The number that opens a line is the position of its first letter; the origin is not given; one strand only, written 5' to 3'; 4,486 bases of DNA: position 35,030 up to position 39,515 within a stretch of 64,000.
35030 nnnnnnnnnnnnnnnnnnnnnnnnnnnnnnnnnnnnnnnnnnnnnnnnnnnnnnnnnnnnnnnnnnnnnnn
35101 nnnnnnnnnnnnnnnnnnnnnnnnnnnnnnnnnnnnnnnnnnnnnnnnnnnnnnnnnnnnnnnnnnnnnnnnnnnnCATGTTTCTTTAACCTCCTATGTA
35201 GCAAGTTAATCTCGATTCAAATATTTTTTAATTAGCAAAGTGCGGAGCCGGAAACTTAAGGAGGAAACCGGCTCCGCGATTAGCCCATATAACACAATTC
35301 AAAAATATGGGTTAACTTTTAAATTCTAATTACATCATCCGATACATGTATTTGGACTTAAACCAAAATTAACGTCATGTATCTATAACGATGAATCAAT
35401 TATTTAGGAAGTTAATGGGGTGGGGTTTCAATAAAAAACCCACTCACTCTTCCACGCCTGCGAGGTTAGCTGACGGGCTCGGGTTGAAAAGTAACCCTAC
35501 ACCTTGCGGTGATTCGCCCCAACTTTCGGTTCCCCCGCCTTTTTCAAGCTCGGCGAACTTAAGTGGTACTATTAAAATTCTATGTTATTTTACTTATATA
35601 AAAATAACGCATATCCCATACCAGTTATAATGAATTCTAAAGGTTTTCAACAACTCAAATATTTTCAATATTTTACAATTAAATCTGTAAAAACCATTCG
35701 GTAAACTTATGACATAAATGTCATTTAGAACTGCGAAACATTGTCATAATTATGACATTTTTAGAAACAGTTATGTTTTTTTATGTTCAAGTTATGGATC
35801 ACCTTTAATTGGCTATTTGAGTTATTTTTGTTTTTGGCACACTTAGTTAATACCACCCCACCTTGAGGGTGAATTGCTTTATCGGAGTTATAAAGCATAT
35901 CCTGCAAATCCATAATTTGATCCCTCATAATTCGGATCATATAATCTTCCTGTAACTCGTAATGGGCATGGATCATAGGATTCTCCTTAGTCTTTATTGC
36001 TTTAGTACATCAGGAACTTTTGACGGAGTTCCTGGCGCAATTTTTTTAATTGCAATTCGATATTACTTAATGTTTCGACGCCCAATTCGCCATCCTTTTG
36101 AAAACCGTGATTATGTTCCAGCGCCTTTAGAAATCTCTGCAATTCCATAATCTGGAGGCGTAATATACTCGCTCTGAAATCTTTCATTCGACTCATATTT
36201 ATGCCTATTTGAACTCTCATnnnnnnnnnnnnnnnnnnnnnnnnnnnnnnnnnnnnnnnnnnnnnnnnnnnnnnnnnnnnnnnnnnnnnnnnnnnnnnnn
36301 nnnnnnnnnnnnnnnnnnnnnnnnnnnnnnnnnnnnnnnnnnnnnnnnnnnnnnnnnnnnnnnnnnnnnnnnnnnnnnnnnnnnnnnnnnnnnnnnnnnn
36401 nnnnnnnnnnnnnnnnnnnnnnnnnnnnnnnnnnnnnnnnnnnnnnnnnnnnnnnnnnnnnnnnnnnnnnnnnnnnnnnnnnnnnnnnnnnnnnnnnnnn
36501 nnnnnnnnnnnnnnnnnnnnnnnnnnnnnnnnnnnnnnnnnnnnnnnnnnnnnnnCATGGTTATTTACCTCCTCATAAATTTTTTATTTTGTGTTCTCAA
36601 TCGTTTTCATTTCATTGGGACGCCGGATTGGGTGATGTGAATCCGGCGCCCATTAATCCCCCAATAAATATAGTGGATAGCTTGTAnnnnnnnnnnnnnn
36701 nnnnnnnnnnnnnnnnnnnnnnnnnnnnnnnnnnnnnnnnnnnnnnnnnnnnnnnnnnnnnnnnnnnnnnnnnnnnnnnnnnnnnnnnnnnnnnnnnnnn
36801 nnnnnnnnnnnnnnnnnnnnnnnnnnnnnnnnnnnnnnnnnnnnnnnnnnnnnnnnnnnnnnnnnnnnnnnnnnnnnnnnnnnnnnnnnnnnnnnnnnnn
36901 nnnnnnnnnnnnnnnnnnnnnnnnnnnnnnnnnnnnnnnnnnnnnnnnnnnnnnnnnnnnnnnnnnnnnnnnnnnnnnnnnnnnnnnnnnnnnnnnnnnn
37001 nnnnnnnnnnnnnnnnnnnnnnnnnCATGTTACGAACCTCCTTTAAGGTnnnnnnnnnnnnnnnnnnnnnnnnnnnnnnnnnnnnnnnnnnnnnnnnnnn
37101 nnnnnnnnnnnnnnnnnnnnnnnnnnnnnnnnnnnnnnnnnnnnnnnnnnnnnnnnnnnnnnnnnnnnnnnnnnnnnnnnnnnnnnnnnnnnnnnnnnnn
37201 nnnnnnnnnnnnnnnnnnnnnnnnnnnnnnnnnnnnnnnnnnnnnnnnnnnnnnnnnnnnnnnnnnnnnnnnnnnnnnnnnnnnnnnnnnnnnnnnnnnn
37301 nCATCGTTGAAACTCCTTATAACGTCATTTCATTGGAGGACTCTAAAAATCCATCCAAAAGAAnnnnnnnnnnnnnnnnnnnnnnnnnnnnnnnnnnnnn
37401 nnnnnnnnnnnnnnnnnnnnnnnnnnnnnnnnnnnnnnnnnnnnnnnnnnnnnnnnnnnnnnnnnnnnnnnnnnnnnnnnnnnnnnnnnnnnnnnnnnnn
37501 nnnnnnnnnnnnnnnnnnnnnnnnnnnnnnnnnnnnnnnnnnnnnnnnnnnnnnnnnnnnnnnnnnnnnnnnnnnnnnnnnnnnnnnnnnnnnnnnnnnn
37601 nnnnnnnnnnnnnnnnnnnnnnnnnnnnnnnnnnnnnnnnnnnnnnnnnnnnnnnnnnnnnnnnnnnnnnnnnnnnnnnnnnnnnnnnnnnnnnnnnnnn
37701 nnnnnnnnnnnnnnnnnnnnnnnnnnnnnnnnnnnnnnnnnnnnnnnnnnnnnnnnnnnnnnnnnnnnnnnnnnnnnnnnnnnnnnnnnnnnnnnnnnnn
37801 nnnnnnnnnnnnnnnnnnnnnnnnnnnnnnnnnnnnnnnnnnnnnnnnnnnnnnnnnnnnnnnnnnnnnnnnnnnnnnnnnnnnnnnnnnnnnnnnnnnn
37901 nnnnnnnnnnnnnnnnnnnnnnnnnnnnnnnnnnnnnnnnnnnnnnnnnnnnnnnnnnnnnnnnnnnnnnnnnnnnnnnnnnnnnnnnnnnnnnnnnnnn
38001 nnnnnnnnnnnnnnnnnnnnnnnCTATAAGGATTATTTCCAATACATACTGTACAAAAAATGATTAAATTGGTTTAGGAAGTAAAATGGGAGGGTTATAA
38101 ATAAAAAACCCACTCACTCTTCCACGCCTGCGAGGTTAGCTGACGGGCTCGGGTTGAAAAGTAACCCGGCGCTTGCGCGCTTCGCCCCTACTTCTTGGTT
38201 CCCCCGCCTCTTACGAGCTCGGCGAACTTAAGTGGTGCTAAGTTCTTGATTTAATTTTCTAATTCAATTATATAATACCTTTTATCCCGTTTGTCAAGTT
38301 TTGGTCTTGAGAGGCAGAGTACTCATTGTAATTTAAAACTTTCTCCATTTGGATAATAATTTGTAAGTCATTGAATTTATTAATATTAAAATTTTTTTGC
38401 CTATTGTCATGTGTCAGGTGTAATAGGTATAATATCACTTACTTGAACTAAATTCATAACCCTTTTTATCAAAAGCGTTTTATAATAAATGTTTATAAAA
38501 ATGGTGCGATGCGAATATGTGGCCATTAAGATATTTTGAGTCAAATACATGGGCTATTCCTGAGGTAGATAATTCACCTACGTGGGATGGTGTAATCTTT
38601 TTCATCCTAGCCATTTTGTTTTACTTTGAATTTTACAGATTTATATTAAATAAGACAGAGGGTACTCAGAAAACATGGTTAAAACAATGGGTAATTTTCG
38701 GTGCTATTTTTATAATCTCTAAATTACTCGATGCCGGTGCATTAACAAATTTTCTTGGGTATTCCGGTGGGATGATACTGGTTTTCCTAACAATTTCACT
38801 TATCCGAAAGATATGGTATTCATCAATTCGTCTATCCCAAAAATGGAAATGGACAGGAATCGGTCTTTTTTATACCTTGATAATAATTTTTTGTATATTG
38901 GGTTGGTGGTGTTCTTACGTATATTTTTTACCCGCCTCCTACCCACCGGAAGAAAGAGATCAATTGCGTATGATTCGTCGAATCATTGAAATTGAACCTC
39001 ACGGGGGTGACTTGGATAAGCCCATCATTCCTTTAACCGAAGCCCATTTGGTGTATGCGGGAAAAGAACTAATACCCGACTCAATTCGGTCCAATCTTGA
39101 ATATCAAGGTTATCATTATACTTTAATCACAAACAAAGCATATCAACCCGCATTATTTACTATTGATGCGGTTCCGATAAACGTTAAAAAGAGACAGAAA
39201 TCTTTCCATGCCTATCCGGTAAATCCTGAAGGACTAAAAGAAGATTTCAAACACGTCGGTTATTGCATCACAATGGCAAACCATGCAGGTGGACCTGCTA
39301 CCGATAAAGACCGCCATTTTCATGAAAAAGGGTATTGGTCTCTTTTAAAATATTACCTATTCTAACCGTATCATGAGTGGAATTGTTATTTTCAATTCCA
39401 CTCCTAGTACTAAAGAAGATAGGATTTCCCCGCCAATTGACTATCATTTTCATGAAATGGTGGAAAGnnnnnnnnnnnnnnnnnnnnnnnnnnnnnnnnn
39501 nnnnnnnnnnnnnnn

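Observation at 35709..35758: Clustered ATGACAT palindromes upstream of leader C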

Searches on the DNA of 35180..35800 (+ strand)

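Call 49: search_dna_similar(query=window:35566-35800:+, collection=plasmids, mode=distant, max_evalue=0.01)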
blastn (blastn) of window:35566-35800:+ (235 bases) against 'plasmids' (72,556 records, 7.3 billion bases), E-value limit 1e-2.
No match.

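Call 87: search_rna_families(source=window, start=35180, end=35800, threshold=evalue, max_evalue=1)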
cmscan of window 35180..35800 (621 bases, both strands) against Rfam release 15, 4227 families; matches with E-value up to 1: 2.
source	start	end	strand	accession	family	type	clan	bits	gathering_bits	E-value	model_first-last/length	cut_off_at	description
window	35440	35565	-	RF00379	c-di-AMP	Cis-reg; riboswitch;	-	101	38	7.9e-25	1-134/134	no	c-di-AMP riboswitch aptamer (ydaO/yuaA leader)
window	35328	35443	-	RF01448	S_pombe_snR93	Gene; snRNA; snoRNA; HACA-box;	-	20.9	45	0.72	1-143/143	no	small nucleolar RNA snR93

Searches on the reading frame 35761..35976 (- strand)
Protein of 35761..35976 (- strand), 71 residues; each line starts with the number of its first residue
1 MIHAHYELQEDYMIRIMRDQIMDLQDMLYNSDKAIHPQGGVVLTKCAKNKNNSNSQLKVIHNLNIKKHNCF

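Call 14: search_protein_families(library=pfam, proteins=[window:35761-35976:-], max_evalue=0.01)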
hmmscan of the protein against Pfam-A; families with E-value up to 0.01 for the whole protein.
window:35761-35976:- (71 aa): 0 families

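Call 18: find_encoding_contigs(protein=window:35761-35976:-, flank=10000, max_places=10)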
Protein window:35761-35976:- (71 aa): 1 contig read that carries it; 1 place shown.
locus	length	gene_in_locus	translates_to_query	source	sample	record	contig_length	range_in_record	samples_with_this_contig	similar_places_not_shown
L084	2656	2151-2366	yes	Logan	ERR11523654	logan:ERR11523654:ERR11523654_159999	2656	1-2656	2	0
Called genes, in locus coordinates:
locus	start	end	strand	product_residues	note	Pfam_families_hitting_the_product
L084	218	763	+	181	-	PF01551:Peptidase_M23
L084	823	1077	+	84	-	-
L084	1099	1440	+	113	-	PF00543:P-II (weak)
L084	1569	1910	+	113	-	PF00543:P-II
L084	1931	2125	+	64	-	-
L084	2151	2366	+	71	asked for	-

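Call 85: predict_structure(protein=window:35761-35976:-)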
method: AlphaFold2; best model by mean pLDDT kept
length: 71 residues; sequences in the alignment: 1
mean_pLDDT: 62.6   pTM: 0.32
mean pLDDT of the five models: 62.6, 61.9, 55.2, 54.4, 35.3
residues with pLDDT >= 90: 3; 70-90: 26; 50-70: 20; < 50: 22
segments of 3 or more residues with pLDDT < 50: 54-71
pLDDT, mean of each block of 10 residues (from residue 1): 75 88 80 55 53 47 42 37
secondary structure, 60 per line:
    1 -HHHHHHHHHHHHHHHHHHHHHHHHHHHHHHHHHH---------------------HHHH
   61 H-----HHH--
elements in order: H2-35 H57-61

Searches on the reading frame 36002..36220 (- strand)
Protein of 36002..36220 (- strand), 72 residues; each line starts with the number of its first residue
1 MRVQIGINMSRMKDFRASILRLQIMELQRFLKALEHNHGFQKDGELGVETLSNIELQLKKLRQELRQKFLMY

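Call 14: search_protein_families(library=pfam, proteins=[window:36002-36220:-], max_evalue=0.01)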
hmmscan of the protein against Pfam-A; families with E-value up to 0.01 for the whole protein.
window:36002-36220:- (72 aa): 0 families

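Call 32: find_homologous_proteins(query=window:36005-36196:-, max_evalue=0.001)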
Query seq(64 aa) (64 aa): 4 proteins with E <= 0.001 among 4 candidates.
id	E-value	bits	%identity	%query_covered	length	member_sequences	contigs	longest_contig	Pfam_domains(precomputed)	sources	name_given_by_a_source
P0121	3.1e-32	126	100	100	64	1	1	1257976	-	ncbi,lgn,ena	-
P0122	2.2e-26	108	84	100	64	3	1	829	-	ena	-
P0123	2.7e-21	92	85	83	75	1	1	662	-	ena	-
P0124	7.1e-19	84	69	100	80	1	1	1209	-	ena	-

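Call 33: find_encoding_contigs(protein=P0124, flank=5000)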
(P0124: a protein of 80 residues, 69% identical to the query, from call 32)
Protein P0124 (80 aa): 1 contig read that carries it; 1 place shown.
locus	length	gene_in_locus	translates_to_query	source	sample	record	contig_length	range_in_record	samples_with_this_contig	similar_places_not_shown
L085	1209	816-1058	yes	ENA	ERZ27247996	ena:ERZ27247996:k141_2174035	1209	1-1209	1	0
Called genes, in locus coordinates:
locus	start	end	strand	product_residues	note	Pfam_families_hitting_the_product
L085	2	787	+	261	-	?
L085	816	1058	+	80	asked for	-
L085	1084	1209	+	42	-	?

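Call 34: find_encoding_contigs(protein=P0122, flank=5000)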
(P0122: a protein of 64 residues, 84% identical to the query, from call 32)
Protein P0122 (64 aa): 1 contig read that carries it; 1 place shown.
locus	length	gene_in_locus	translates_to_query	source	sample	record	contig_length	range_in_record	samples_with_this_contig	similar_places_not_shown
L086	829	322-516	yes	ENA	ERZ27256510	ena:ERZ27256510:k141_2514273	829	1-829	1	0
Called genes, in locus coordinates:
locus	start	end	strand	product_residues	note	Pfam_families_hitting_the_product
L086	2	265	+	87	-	?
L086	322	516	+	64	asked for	-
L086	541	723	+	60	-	-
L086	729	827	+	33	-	?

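Call 35: find_encoding_contigs(protein=P0123, flank=5000)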
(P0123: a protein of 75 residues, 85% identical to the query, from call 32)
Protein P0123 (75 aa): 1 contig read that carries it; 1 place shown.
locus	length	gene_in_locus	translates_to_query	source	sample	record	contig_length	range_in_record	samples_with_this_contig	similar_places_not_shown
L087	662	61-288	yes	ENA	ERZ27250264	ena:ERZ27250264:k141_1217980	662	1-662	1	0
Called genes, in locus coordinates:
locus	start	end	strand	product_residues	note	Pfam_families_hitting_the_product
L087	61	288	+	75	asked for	-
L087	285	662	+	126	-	?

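Call 86: predict_structure(alignment_id=A4)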
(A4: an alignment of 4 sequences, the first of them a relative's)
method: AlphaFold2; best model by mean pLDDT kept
length: 64 residues; sequences in the alignment: 4
mean_pLDDT: 74.4   pTM: 0.41
mean pLDDT of the five models: 74.4, 69.4, 69.0, 67.6, 65.7
residues with pLDDT >= 90: 0; 70-90: 44; 50-70: 19; < 50: 1
segments of 3 or more residues with pLDDT < 50: none
pLDDT, mean of each block of 10 residues (from residue 1): 71 83 73 61 82 83 60
secondary structure, 60 per line:
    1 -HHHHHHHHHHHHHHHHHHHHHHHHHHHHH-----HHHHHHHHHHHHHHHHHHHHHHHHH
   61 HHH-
elements in order: H2-30 H36-63

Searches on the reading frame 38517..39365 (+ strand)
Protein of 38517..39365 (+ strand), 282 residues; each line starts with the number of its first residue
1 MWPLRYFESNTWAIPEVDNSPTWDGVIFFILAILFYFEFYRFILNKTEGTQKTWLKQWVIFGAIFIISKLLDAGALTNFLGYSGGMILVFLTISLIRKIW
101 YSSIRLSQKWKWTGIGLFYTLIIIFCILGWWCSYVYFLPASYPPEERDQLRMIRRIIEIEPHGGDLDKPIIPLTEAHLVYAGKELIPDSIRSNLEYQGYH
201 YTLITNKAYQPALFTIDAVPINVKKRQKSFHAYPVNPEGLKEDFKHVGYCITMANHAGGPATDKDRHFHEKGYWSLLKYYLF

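Call 14: search_protein_families(library=pfam, proteins=[window:38517-39365:+], max_evalue=0.01)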
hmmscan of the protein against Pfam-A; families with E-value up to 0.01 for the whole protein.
window:38517-39365:+ (282 aa): 1 family
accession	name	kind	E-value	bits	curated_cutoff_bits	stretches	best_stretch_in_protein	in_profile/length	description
PF23021.3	6TM_2nd_PGAP2IP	-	0.0003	21.1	27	1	51-152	65-161/181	PGAP2IP, second transmembrane domain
